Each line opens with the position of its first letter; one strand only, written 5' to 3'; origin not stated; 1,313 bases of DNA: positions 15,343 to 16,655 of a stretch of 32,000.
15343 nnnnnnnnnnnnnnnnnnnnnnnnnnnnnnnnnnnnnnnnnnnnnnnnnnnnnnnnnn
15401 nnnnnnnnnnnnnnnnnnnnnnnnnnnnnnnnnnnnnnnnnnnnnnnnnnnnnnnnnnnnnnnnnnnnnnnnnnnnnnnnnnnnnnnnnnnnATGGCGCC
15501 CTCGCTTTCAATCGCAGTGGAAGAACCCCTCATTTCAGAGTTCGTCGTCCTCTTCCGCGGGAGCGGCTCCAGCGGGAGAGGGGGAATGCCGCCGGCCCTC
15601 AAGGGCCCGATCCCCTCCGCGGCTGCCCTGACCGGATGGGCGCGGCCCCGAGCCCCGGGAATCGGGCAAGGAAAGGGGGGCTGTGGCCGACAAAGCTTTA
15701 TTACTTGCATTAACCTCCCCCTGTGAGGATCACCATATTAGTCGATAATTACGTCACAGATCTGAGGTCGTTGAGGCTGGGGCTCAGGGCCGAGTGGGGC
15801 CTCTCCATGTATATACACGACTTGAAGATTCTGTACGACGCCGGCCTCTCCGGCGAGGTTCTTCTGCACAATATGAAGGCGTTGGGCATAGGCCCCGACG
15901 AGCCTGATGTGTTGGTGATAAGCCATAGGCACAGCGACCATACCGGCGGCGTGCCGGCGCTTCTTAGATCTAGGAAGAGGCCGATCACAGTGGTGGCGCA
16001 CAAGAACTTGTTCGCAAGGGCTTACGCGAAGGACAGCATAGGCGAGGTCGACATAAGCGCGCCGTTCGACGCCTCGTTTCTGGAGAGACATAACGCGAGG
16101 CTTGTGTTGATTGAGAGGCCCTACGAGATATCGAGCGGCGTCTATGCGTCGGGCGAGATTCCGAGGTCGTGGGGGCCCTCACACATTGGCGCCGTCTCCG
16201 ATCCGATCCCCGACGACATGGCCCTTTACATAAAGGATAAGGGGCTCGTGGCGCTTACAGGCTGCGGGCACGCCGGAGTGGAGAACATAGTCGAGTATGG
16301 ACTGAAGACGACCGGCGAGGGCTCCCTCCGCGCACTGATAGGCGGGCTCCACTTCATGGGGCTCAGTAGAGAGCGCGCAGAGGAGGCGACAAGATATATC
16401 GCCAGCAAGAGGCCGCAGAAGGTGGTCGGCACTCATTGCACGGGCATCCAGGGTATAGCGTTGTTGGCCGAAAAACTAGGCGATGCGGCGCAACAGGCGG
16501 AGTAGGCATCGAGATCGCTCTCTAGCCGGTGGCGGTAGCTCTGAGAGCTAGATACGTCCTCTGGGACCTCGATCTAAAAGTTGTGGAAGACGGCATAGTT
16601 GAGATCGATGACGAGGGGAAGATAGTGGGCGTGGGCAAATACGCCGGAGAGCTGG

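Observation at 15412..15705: Second GC-rich, multi-frame-open but non-coding ~300-nt locus with an elaborate nested fold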

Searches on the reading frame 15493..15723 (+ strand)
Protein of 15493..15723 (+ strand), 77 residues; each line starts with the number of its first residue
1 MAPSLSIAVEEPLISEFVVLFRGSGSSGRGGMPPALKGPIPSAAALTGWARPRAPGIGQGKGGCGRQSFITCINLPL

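Call 15: search_protein_families(library=pfam, proteins=[window:15493-15723:+], max_evalue=0.01)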
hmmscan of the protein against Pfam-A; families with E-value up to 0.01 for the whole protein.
window:15493-15723:+ (77 aa): 0 families

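Call 77: search_protein_representatives(protein=window:15493-15723:+)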
Query: 77 residues. Proteins with E-value up to 0.001 (for the whole library): 1; up to 1e-10: 1; up to 1e-30: 0. The best 1 are listed.
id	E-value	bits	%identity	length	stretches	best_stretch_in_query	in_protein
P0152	7.3e-12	61.6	31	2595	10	3-48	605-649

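Call 79: search_protein_families(library=pfam, proteins=[P0152], max_evalue=0.001)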
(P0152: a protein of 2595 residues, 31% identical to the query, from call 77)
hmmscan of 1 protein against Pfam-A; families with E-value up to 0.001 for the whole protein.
P0152 (2595 aa): 15 families
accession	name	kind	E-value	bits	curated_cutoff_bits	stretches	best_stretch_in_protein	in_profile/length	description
PF05345.18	He_PIG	-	3.2e-240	778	24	27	326-415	1-95/96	Putative Ig domain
PF17963.7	Big_9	-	9.3e-188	610.2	23.6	27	236-319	1-89/89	Bacterial Ig domain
PF17957.7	Big_7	-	2.9e-95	313.4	24.1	14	245-303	10-70/70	Bacterial Ig domain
PF19077.6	Big_13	-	1.8e-79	263.2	27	14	246-320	22-100/102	Bacterial Ig-like domain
PF17936.7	Big_6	-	3.6e-61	203.8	27.6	0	271-321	32-82/83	Bacterial Ig domain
PF17892.7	Cadherin_5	-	2.8e-60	200.7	26.5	0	235-321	1-98/98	Cadherin-like domain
PF17803.7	Cadherin_4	-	4e-45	152.6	25.1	0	44-107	2-70/71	Bacterial cadherin-like domain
PF24908.1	Ig_SIBA-E_2nd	-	4.4e-30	104.7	27.8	0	1076-1134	17-76/117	Integrin beta-like protein A-E, second Ig-like domain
PF16640.11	Big_3_5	-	4.1e-29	101.4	35.5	0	155-232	11-87/88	Bacterial Ig-like domain (group 3)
PF18911.6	PKD_4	-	4.8e-26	91.1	27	0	53-137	1-83/85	PKD domain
PF03785.20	Peptidase_C25_C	-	1.6e-10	41.1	25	0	94-149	28-78/79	Peptidase family C25, C terminal ig-like domain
PF22579.2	Cbm74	-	5.4e-07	29.8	27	0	636-672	13-49/64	Carbohydrate binding module-like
PF22245.3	G7C_C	-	8.4e-07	29.3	26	0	2477-2516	115-153/180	Tailspike protein, C-terminal domain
PF18994.6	Prophage_tailD1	-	1.3e-06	28.9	23.6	0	612-637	23-48/84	Prophage endopeptidase tail N-terminal domain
PF24102.1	FLAD1_M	-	1.2e-05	25.5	27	0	130-152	4-26/78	FAD synthase, middle domain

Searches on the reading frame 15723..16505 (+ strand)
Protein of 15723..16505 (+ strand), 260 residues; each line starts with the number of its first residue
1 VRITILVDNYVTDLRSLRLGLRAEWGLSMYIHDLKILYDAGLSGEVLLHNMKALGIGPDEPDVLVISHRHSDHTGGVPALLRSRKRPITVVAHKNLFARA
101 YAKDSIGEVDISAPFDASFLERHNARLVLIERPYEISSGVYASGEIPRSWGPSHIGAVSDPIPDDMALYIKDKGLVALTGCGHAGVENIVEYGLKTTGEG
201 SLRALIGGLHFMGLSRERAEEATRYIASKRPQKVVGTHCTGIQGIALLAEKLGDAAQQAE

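Call 12: find_encoding_contigs(protein=window:15723-16505:+, flank=3000, max_places=6)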
Protein window:15723-16505:+ (260 aa): no gene with exactly this product is on record in the collection.

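Call 15: search_protein_families(library=pfam, proteins=[window:15723-16502:+], max_evalue=0.01)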
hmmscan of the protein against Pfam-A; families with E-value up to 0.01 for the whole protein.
window:15723-16502:+ (260 aa): 2 families
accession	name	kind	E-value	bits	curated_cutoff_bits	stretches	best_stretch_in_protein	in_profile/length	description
PF00753.33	Lactamase_B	-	2.7e-09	37.7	22.7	1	35-103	17-86/196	Metallo-beta-lactamase superfamily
PF12706.13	Lactamase_B_2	-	1e-06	29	27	1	36-97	3-67/200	Beta-lactamase superfamily domain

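Call 31: find_homologous_proteins(query=window:15723-16502:+, max_evalue=1e-10)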
Query window:15723-16502:+ (260 aa): 402 proteins with E <= 1e-10 among 2866 candidates; the best 120 are listed.
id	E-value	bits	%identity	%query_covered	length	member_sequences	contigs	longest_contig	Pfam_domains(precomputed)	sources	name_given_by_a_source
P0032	1.8e-165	567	99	99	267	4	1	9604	PF12706.14,PF00753.34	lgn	-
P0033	2.4e-116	406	70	99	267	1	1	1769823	PF12706.14,PF00753.34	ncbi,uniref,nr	ncbi:MBL fold metallo-hydrolase [Pyrobaculum neutrophilum]|uniref:Beta-lactamase domain protein n=1 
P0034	2.2e-108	379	68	99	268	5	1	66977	PF12706.14,PF00753.34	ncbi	ncbi:MAG: MBL fold metallo-hydrolase [Thermoproteus sp.]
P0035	2.8e-108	379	67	95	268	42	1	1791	PF12706.14,PF00753.34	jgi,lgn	jgi:7,8-dihydropterin-6-yl-methyl-4-(beta-D-ribofuranosyl)aminobenzene 5'-phosphate synthase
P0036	4.1e-107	375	65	97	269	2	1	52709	PF12706.14,PF00753.34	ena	-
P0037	1.1e-106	374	67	97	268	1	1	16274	PF12706.14,PF00753.34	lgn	-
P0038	1.6e-105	370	64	99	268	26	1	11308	PF12706.14,PF00753.34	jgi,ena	jgi:7,8-dihydropterin-6-yl-methyl-4-(beta-D-ribofuranosyl)aminobenzene 5'-phosphate synthase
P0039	2.2e-105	370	63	99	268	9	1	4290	PF12706.14,PF00753.34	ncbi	-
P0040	3.7e-105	369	64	99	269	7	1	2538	PF12706.14,PF00753.34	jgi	-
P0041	1.4e-104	367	63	99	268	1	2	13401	PF12706.14,PF00753.34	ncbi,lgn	-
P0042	2.0e-104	367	65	98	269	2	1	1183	PF12706.14,PF23023.2,PF00753.34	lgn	-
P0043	3.9e-104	366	64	97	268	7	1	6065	PF12706.14,PF00753.34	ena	-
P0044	5.5e-104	365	64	99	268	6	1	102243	PF12706.14,PF00753.34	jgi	jgi:7,8-dihydropterin-6-yl-methyl-4-(beta-D-ribofuranosyl)aminobenzene 5'-phosphate synthase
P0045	3.4e-102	359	64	99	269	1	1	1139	PF00753.34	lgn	-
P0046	4.5e-98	346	64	95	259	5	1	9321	PF12706.14,PF00753.34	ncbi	ncbi:MAG: MBL fold metallo-hydrolase [Pyrobaculum sp.]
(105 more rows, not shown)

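Call 32: find_encoding_contigs(protein=P0032, flank=3000, max_places=5)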
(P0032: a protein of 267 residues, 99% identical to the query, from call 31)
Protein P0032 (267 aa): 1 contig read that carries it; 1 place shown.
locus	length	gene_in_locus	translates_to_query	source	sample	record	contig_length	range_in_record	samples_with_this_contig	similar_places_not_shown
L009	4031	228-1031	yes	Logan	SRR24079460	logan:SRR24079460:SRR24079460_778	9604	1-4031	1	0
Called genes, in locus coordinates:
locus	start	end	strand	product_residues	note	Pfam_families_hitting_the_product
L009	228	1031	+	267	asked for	PF00753:Lactamase_B, PF12706:Lactamase_B_2 (weak)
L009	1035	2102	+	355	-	-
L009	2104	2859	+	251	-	PF01416:PseudoU_synth_1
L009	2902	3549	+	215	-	-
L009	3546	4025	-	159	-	-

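Call 33: find_encoding_contigs(protein=P0033, flank=3000, max_places=2)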
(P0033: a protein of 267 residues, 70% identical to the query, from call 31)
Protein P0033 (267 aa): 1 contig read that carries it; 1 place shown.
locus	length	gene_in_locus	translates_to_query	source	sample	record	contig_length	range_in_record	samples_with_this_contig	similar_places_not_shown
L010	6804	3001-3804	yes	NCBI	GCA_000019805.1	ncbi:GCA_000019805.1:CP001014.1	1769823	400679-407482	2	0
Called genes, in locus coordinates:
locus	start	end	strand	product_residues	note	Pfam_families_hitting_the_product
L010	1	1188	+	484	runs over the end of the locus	PF22230:Csx1_CARF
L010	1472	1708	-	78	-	-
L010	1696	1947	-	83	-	PF05942:PaREP1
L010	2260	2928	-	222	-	PF09651:Cas_APE2256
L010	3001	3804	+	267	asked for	PF00753:Lactamase_B, PF12706:Lactamase_B_2 (weak)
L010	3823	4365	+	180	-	-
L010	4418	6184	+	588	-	PF02554:CstA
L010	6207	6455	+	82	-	PF25952:DUF7990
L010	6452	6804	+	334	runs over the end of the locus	PF10609:ParA (faint), PF00142:Fer4_NifH (faint), PF01656:CbiA, PF02374:ArsA_ATPase, PF13614:AAA_31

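Call 34: find_encoding_contigs(protein=P0034, flank=3000, max_places=2)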
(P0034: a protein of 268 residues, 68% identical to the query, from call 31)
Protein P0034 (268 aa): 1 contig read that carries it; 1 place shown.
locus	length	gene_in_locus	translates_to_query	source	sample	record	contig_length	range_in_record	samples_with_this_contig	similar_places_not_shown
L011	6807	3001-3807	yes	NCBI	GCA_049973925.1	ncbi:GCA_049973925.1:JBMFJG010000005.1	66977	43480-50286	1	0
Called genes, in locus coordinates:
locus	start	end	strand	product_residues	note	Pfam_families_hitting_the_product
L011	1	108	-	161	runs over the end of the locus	-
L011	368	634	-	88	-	-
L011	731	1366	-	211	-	PF03070:TENA_THI-4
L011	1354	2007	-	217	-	PF03070:TENA_THI-4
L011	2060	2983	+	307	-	-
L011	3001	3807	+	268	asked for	PF00753:Lactamase_B, PF12706:Lactamase_B_2 (weak)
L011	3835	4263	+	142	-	PF13622:4HBT_3 (weak), PF03061:4HBT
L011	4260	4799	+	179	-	PF01694:Rhomboid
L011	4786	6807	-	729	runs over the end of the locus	PF01315:Ald_Xan_dh_C, PF02738:MoCoBD_1, PF20256:MoCoBD_2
